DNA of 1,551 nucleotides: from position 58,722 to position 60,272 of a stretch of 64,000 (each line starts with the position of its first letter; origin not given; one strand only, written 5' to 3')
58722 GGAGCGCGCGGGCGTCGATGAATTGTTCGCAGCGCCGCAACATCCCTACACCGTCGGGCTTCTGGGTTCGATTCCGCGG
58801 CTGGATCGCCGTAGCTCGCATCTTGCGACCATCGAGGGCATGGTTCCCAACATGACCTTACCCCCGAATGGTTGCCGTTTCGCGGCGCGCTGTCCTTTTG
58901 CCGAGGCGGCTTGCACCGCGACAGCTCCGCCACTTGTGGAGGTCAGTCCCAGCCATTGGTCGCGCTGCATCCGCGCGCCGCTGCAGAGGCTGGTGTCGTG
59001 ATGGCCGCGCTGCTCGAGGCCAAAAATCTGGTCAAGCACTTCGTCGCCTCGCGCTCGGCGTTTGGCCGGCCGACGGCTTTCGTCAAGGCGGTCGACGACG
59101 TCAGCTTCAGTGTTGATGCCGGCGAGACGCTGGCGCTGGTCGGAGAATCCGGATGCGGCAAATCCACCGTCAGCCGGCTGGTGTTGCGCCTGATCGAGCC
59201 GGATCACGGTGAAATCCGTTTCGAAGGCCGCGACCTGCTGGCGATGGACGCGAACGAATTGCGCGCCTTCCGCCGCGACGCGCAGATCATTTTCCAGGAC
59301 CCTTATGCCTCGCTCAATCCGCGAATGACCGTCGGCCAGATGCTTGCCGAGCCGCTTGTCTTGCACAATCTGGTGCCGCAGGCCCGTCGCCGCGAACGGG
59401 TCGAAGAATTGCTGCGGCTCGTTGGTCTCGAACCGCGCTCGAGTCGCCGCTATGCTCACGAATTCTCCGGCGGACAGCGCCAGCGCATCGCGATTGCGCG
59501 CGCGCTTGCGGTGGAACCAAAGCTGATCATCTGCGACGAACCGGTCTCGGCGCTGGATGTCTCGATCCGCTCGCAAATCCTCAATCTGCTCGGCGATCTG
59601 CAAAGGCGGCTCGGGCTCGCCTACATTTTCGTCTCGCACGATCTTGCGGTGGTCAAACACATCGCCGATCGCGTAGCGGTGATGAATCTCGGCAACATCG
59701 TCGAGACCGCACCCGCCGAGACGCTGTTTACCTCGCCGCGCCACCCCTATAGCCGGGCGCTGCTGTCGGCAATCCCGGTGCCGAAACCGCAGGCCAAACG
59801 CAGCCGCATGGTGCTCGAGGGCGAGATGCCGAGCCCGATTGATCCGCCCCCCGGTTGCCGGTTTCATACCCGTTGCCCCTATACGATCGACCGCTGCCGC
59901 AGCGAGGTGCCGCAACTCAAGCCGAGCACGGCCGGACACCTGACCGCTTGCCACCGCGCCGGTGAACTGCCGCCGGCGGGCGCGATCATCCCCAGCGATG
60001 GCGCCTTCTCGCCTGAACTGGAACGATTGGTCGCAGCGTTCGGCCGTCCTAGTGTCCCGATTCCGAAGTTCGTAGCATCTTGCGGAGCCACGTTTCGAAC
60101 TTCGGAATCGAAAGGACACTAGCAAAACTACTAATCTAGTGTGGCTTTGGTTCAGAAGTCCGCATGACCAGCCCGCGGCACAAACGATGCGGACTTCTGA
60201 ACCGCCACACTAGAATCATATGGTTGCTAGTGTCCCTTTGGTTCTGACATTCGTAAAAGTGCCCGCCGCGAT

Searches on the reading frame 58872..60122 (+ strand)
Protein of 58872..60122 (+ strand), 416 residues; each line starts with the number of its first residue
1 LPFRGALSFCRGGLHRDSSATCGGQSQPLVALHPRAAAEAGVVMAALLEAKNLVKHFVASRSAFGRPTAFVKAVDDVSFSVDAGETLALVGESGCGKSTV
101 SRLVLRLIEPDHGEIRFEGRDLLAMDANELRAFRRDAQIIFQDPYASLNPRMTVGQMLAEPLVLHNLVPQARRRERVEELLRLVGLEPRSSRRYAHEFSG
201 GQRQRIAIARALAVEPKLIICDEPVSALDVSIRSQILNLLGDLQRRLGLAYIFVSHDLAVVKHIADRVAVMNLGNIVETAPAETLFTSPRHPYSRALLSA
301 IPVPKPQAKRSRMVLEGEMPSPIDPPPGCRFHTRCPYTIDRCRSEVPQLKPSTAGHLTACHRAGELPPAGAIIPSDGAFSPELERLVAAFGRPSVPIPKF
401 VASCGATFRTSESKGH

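Call 13: search_protein_families(library=pfam, proteins=[window:58872-60122:+])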
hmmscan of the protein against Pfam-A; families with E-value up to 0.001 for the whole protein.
window:58872-60122:+ (416 aa): 4 families
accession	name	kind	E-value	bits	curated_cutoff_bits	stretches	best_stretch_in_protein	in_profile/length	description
PF00005.33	ABC_tran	-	9e-35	120.7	25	1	75-225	2-136/137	ABC transporter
PF08352.17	oligo_HPY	-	6e-19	68.6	27.1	1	277-342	1-65/65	Oligopeptide/dipeptide transporter, C-terminal region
PF13304.12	AAA_21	-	3.6e-05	24.4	27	0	194-261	234-303/304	AAA domain, putative AbiEii toxin, Type IV TA system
PF13401.12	AAA_22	-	0.0002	22.1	27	1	87-251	8-118/130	AAA domain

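Call 59: find_related_loci(query=window:58872-60047:+, collection=metagenome_contigs, flank=2500)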
Query window:58872-60047:+ (392 aa) in metagenome_contigs; peptide patterns used: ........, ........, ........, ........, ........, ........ (x = any residue, [..] = any of these).
600 stretches matched a pattern (row limit reached: there are more); 571 encode a relative of the query (tblastn E <= 1e-3); the best 80 are kept; 80 distinct loci.
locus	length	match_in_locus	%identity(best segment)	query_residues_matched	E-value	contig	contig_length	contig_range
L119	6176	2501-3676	90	1-392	0e+0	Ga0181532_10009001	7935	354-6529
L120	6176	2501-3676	89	1-392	0e+0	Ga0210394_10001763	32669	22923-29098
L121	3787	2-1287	86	1-391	0e+0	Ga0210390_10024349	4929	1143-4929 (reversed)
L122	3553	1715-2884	85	1-391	0e+0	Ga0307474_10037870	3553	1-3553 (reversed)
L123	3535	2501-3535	92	1-345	0e+0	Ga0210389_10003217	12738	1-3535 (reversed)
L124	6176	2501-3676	82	1-392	0e+0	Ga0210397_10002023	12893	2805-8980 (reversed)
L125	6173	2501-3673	82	1-392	0e+0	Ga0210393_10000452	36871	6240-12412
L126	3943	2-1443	84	1-392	0e+0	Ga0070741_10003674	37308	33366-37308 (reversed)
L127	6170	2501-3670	82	1-391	0e+0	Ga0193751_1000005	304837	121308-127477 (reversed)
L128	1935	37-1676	78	1-392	0e+0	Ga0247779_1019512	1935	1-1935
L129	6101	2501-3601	85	25-392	0e+0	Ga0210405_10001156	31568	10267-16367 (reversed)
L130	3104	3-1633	81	1-390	0e+0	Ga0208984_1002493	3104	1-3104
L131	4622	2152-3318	80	1-390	0e+0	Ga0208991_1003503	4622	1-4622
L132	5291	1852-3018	79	1-390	0e+0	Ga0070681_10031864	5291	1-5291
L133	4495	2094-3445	83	1-392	0e+0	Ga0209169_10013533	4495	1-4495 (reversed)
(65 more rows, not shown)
